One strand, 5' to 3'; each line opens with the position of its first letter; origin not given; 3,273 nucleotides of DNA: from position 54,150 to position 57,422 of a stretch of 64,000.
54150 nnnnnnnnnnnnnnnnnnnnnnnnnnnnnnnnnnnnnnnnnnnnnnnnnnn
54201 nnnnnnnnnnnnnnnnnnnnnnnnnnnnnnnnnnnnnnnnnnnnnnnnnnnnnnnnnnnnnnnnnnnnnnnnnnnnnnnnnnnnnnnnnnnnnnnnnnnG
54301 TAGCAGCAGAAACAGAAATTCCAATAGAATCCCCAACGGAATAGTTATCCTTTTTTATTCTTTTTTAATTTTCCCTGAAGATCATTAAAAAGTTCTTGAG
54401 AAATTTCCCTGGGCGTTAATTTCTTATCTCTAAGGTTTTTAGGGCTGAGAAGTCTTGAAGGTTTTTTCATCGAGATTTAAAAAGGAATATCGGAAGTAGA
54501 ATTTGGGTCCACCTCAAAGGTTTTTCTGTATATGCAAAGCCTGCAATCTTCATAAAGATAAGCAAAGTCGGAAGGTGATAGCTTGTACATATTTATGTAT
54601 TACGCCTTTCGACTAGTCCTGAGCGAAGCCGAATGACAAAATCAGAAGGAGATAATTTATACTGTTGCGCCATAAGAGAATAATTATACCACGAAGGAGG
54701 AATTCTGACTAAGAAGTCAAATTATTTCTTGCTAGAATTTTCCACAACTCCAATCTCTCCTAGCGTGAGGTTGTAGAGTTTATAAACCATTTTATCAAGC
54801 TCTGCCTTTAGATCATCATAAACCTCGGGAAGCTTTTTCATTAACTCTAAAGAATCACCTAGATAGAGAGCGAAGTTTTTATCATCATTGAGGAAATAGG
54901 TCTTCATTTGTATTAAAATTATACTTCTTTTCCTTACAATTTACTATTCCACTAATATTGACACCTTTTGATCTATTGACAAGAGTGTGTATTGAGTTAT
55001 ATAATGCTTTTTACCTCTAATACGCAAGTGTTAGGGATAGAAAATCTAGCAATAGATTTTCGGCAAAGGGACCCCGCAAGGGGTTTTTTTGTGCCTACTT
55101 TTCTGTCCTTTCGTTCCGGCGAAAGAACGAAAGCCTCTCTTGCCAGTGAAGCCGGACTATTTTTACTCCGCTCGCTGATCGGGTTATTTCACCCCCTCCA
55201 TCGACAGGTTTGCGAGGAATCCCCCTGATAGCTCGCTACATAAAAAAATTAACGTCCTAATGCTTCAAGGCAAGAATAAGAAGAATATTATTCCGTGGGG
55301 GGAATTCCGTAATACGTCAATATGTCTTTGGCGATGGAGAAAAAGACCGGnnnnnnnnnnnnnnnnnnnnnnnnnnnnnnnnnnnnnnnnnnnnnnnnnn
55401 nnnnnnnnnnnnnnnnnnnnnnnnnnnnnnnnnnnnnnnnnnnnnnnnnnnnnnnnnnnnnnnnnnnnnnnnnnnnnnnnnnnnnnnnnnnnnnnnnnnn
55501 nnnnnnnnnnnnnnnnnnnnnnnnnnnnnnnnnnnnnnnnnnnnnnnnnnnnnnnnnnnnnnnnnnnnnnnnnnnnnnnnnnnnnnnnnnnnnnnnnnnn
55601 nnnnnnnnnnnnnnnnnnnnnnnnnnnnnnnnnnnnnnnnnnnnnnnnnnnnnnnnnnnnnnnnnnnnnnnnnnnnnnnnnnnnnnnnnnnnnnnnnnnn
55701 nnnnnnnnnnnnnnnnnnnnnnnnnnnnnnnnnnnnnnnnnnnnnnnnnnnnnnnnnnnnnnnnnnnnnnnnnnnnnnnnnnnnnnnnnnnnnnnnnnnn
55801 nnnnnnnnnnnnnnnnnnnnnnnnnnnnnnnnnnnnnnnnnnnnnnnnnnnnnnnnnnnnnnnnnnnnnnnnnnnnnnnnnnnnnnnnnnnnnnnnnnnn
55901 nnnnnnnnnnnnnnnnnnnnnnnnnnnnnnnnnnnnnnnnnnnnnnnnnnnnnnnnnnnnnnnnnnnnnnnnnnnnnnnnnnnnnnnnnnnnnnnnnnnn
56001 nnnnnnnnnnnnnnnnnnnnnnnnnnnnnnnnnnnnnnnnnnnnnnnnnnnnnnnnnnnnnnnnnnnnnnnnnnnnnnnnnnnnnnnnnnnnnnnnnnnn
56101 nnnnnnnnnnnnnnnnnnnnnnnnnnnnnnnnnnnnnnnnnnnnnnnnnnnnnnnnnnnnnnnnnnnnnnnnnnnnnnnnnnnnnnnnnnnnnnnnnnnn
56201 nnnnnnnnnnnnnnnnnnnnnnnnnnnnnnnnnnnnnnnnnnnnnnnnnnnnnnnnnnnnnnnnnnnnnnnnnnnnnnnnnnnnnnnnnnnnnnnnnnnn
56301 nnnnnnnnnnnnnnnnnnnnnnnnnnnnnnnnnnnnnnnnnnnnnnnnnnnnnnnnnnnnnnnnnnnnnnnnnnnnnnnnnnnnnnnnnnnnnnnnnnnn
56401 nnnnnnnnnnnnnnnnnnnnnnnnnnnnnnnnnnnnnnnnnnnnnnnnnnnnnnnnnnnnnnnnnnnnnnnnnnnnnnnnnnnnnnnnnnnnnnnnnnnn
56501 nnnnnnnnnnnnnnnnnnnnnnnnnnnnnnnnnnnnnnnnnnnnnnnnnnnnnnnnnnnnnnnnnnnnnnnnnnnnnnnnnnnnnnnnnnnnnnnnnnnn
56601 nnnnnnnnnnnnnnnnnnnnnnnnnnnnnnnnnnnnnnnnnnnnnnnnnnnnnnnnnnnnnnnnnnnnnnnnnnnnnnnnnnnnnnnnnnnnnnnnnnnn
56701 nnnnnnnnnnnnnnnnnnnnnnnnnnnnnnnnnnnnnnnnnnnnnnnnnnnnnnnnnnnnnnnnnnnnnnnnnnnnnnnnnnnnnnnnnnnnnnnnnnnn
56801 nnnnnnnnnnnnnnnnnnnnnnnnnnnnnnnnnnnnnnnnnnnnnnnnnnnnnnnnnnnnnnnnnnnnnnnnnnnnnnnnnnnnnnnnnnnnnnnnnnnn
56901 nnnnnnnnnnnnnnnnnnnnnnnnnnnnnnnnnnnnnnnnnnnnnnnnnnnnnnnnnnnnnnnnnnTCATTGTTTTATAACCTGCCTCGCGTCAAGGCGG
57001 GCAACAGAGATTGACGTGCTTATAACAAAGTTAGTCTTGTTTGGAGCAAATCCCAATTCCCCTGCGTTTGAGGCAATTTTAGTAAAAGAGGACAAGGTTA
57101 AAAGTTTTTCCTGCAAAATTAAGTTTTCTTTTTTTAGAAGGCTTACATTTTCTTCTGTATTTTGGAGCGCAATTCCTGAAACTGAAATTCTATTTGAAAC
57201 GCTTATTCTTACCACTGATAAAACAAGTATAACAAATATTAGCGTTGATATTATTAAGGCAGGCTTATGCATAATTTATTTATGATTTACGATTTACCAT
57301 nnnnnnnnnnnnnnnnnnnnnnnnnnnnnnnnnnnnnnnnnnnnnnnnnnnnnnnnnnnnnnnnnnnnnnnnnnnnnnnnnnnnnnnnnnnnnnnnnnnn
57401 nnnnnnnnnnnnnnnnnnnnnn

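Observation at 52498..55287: Accessory insertion 2 splits the dcw cluster between murF-like and ftsI: TopIB plus RGG zinc-ribbon protein plus decayed nuclease and methylase genes plus a sRNA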

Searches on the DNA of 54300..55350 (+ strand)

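Call 7: search_rna_families(source=window, start=54300, end=55350, threshold=evalue, max_evalue=10, show_alignments=2)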
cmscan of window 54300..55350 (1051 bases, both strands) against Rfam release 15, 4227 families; matches with E-value up to 10: 11.
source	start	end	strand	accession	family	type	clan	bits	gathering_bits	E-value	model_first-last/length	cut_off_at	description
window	54364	54491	+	RF01692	Bacteroid-trp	Cis-reg; leader;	-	24.2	49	5.1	1-131/131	no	Bacteroidete tryptophan peptide leader RNA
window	54346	54423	-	RF01987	ZEB2_AS1_4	Gene; lncRNA;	-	22.4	50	9.6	1-78/78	no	ZEB2 antisense RNA 1 conserved region 4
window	54353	54466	+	RF02579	tsr26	Gene; sRNA;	-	21.4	141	1.6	1-122/122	no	S. aureus tsr26 small RNA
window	55063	55140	+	RF02589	Spy779816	Gene; sRNA;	-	18.9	67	3.6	1-88/88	no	S. pyogenes small RNA 779816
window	54765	54828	-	RF00309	snosnR60_Z15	Gene; snRNA; snoRNA; CD-box;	CL00070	18.8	41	4.3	1-98/98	no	Small nucleolar RNA snR60/Z15/Z230/Z193/J17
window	54822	54893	-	RF00087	SNORD26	Gene; snRNA; snoRNA; CD-box;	CL00050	17.3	44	1.5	1-76/76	no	Small nucleolar RNA SNORD26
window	54768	54825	-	RF00570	SNORD64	Gene; snRNA; snoRNA; CD-box;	CL00069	17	40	5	1-67/67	no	Small Nucleolar RNA SNORD64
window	54844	54880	-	RF03060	uup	Cis-reg;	-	16.3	36.8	3.4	1-48/48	no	uup RNA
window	55329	55350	+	RF01420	snoR113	Gene; snRNA; snoRNA; CD-box;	-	13.9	47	9.9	1-24/103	3'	Small nucleolar RNA snoR113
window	54548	54601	-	RF02677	NsiR4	Gene; sRNA;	-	13.6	40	4.8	1-65/65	no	Nitrogen stress-induced RNA 4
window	55330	55350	+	RF01144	sR17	Gene; snRNA; snoRNA; CD-box;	-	12.4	36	5.5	1-21/55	3'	Small nucleolar RNA sR17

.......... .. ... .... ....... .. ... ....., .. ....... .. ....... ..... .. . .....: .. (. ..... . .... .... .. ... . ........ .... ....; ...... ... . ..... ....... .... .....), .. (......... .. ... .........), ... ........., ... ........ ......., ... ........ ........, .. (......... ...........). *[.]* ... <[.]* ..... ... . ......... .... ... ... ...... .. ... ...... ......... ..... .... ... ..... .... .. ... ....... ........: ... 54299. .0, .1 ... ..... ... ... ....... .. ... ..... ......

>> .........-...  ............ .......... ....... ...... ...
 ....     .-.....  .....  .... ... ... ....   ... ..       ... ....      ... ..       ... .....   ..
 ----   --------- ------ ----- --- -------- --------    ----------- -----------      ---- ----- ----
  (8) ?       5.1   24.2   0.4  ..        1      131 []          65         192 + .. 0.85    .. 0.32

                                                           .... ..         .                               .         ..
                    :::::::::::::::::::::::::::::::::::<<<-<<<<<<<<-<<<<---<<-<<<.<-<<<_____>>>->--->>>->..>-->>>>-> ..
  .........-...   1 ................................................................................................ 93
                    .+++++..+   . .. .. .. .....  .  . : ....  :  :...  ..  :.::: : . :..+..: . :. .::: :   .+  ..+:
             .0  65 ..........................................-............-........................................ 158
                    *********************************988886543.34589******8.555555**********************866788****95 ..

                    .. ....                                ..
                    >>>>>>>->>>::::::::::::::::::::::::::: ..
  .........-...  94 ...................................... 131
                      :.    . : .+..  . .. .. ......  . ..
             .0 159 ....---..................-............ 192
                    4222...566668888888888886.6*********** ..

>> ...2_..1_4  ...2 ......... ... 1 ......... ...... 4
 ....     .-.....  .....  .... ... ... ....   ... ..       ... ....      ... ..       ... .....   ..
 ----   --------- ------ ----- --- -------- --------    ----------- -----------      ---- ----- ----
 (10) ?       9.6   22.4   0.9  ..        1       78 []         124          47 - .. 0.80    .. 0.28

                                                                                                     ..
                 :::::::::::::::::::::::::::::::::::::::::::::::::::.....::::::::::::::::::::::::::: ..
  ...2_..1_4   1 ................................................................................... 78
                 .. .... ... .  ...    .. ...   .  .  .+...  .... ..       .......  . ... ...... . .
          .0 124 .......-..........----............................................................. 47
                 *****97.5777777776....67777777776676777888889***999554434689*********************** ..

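Call 37: build_rna_model(alignment_id=A2, structure=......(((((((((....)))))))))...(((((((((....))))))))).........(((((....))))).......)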
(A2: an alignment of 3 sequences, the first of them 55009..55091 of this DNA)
Model R1 built from alignment A2 (3 sequences, 83 columns); structure: as given.
model positions 83; base pairs 23; branch points 2; effective number of sequences 1.26; information 0.685 bits per position. Calibrated on 0.2 Mb of random sequence (short: E-values are rough).
structure used (alignment columns):
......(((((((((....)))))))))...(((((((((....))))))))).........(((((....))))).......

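Call 38: search_with_rna_model(model_id=R1, sources=[window, L004, L005, L006, L007, L008, L009, L010, L011, L012, L013, L014, L015, L016, L017, L018, L019, L020, L021, L022, L023, L024, L025, L026, L027, L028, L029, L030, L031, L032, L033, L034, L035, L036, L037, L038, L039, L040, L041, L042, L043, L044, L045, L046, L047, L048, L049, L050, L051, L052, L053, L054, L055, L056, L057, L058, L059, L060, L061, L062, L063, L064, L065, L066, L067, L068, L069, L070, L071, L072, L073, L074, L075, L076, L077, L078, L079, L080, L081, L082, L083, L084, L085, L086], max_evalue=1, make_alignment=true, show_alignments=0)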
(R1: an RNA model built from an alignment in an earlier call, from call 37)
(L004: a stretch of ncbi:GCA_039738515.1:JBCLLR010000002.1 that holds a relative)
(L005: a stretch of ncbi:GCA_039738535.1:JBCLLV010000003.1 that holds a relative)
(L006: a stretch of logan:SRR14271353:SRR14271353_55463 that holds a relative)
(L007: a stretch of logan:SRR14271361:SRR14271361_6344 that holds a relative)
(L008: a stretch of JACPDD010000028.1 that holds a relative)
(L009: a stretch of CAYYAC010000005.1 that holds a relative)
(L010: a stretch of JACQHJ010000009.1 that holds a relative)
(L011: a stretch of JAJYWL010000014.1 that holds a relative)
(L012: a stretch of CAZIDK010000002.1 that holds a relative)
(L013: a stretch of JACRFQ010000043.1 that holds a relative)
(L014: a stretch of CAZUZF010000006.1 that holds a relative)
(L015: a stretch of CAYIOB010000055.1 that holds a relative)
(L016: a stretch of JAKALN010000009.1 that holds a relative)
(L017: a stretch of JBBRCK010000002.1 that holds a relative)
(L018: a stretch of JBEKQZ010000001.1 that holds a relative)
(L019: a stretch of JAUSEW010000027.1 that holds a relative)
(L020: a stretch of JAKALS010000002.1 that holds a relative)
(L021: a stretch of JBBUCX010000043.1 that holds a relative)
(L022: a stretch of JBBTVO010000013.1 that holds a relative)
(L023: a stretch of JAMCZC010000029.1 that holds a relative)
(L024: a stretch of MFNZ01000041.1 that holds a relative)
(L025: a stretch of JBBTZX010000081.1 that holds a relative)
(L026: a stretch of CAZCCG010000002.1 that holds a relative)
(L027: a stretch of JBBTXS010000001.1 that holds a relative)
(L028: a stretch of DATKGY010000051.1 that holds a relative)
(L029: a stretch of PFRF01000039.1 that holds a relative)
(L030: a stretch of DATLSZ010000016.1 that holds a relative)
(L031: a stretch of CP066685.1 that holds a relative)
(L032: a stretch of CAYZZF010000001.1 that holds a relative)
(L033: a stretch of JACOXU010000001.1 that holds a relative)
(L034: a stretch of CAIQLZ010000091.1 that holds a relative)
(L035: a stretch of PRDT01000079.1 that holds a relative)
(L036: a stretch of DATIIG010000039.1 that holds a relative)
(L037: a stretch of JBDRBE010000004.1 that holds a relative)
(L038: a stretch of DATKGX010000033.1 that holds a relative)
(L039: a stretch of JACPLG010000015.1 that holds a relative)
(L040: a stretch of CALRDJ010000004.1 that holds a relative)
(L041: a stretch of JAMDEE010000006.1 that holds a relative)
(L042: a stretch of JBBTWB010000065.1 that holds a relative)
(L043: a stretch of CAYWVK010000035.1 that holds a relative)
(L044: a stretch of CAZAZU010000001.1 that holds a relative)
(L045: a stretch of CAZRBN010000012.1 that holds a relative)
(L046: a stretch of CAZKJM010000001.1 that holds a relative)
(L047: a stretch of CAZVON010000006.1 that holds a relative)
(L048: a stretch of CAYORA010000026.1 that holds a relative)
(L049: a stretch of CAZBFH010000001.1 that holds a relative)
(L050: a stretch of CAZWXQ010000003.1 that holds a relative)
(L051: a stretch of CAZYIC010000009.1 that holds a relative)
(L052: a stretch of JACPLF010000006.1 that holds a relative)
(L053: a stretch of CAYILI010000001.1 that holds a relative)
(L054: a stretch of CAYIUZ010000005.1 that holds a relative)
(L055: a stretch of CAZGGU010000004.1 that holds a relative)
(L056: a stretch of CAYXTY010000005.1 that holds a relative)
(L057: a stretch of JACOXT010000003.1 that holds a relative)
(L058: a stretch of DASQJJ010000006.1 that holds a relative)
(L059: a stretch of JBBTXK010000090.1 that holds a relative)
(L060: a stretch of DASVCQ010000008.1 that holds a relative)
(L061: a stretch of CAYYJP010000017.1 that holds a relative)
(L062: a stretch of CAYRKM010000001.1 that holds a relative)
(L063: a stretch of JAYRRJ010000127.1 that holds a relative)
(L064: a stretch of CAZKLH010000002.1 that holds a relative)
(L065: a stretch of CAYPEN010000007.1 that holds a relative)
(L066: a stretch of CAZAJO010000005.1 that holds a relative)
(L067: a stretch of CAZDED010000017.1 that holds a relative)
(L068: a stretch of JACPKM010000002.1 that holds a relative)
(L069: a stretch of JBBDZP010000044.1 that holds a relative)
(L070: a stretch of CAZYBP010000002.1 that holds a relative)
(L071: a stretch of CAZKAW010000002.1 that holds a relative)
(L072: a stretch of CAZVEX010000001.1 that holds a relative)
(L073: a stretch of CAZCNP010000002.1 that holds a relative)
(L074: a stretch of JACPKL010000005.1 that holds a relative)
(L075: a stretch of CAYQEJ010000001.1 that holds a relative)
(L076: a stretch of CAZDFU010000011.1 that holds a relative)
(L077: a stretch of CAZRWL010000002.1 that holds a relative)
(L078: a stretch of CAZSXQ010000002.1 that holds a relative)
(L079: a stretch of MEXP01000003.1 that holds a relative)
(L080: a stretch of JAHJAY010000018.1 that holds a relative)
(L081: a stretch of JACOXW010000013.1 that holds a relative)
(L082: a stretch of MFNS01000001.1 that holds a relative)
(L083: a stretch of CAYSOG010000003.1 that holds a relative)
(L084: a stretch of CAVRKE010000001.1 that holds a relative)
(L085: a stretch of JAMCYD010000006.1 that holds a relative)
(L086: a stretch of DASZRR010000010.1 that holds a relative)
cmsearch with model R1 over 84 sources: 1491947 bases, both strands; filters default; matches with E-value up to 1: 9.
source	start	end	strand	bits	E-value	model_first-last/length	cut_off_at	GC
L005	12847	12929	+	107.6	3.1e-26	1-83/83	no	0.4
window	55009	55091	+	106.7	5.9e-26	1-83/83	no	0.41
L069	4988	5070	-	103.5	4.4e-25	1-83/83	no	0.39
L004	15571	15651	+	100.6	2.8e-24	1-83/83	no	0.37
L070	9028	9109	+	17.8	0.35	1-83/83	no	0.4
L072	9032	9124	+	17.7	0.37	1-83/83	no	0.42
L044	1321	1385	+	17.7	0.39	1-83/83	no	0.26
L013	177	246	+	16.9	0.62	1-83/83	no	0.3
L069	4943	5015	+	16.4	0.89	1-83/83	no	0.38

Alignment A3: 9 matches aligned to the model, 118 columns, each read 5' to 3' on its own strand. Consensus structure (alignment columns), stored with it:
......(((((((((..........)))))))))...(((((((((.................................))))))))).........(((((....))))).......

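Call 41: search_with_rna_model(model_id=R1, sources=[window, L004, L005, L069, L087, L088, L089, L090, L091], max_evalue=0.01, make_alignment=true, show_alignments=0)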
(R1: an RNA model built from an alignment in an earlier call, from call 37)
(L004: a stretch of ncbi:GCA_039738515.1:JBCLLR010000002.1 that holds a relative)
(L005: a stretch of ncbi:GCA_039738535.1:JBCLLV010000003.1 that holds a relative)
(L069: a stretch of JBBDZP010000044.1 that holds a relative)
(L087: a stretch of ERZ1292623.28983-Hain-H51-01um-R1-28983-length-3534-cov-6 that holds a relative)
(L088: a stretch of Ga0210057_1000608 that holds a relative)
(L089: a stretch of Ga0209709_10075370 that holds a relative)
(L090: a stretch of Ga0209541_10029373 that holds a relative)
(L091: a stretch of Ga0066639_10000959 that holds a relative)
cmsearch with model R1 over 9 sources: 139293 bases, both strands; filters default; matches with E-value up to 0.01: 8.
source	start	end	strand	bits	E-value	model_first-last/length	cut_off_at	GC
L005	12847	12929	+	107.6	2.9e-27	1-83/83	no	0.4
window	55009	55091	+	106.7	5.5e-27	1-83/83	no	0.41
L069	4988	5070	-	103.5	4.1e-26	1-83/83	no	0.39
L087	693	775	+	103.2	4.9e-26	1-83/83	no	0.42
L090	3140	3222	+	103.2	5e-26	1-83/83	no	0.42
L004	15571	15651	+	100.6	2.6e-25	1-83/83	no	0.37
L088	688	770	+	90.6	1.7e-22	1-83/83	no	0.42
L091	413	495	-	90.6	1.7e-22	1-83/83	no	0.42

Alignment A5: 8 matches aligned to the model, 83 columns, each read 5' to 3' on its own strand. Consensus structure (alignment columns), stored with it:
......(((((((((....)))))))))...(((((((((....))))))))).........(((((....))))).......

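Call 82: search_with_rna_model(model_id=R1, sources=[L092, L093, L094, L095, L096, L097, L098, L099, L006, L007, L008, L009], max_evalue=1)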
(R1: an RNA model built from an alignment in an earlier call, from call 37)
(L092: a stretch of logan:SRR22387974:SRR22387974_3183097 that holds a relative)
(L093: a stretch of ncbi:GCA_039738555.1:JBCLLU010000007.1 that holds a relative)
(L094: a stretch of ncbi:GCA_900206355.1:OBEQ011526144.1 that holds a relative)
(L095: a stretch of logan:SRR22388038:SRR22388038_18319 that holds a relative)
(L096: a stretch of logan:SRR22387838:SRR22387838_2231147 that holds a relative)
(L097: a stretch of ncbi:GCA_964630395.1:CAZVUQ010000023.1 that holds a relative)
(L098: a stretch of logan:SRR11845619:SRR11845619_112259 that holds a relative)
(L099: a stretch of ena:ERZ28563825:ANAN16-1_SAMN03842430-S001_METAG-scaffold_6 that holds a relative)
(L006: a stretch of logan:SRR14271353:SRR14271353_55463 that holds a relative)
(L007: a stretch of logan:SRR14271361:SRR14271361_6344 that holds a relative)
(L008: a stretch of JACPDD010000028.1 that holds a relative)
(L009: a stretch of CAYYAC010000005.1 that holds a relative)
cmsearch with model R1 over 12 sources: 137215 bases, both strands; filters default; matches with E-value up to 1: 5.
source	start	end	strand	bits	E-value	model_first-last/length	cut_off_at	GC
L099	14264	14344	+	22.1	0.0021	1-83/83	no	0.33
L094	6109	6191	+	17.3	0.045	1-83/83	no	0.33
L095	6559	6629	-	16.6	0.069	1-83/83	no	0.35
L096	1157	1227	-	16.6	0.069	1-83/83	no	0.35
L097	4425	4495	-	16.6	0.069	1-83/83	no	0.35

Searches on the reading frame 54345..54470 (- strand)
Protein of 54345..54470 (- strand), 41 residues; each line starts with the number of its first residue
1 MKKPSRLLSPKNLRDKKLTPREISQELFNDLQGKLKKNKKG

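Call 12: search_protein_families(library=pfam, proteins=[window:54345-54470:-], max_evalue=0.1)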
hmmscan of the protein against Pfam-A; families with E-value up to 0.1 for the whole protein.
window:54345-54470:- (41 aa): 0 families

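Call 13: search_protein_families(library=ncbifam, proteins=[window:54345-54470:-], max_evalue=0.1)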
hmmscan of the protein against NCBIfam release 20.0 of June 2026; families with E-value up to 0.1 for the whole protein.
window:54345-54470:- (41 aa): 0 families

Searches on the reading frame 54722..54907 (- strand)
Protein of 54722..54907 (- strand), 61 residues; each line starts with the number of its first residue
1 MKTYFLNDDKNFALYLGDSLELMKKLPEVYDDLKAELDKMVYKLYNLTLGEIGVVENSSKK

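Call 12: search_protein_families(library=pfam, proteins=[window:54722-54907:-], max_evalue=0.1)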
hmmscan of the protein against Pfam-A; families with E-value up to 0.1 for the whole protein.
window:54722-54907:- (61 aa): 1 family
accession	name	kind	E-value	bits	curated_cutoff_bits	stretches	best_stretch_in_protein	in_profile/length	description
PF10949.13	DUF2777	-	0.035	14.3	25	1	6-53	67-114/181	Protein of unknown function (DUF2777)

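Call 13: search_protein_families(library=ncbifam, proteins=[window:54722-54907:-], max_evalue=0.1)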
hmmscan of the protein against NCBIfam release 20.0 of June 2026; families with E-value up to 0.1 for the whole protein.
window:54722-54907:- (61 aa): 0 families

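Call 69: find_homologous_proteins(query=window:54722-54907:-, max_evalue=10)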
Query window:54722-54907:- (61 aa): 1 proteins with E <= 10 among 1 candidates.
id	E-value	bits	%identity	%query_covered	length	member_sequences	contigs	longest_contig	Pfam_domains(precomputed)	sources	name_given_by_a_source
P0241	2.6e-31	123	100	100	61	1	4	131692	-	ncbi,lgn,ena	-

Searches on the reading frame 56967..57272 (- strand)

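Call 15: search_protein_families(library=pfam, proteins=[window:56967-57272:-], max_evalue=0.01)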
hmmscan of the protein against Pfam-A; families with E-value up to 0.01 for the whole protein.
window:56967-57272:- (101 aa): 1 family
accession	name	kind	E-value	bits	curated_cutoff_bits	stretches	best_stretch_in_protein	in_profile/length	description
PF19579.4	FtsL_2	-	0.0043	17.4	24.6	1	11-80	20-89/100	Bacteriodetes cell division protein (FtsL-like)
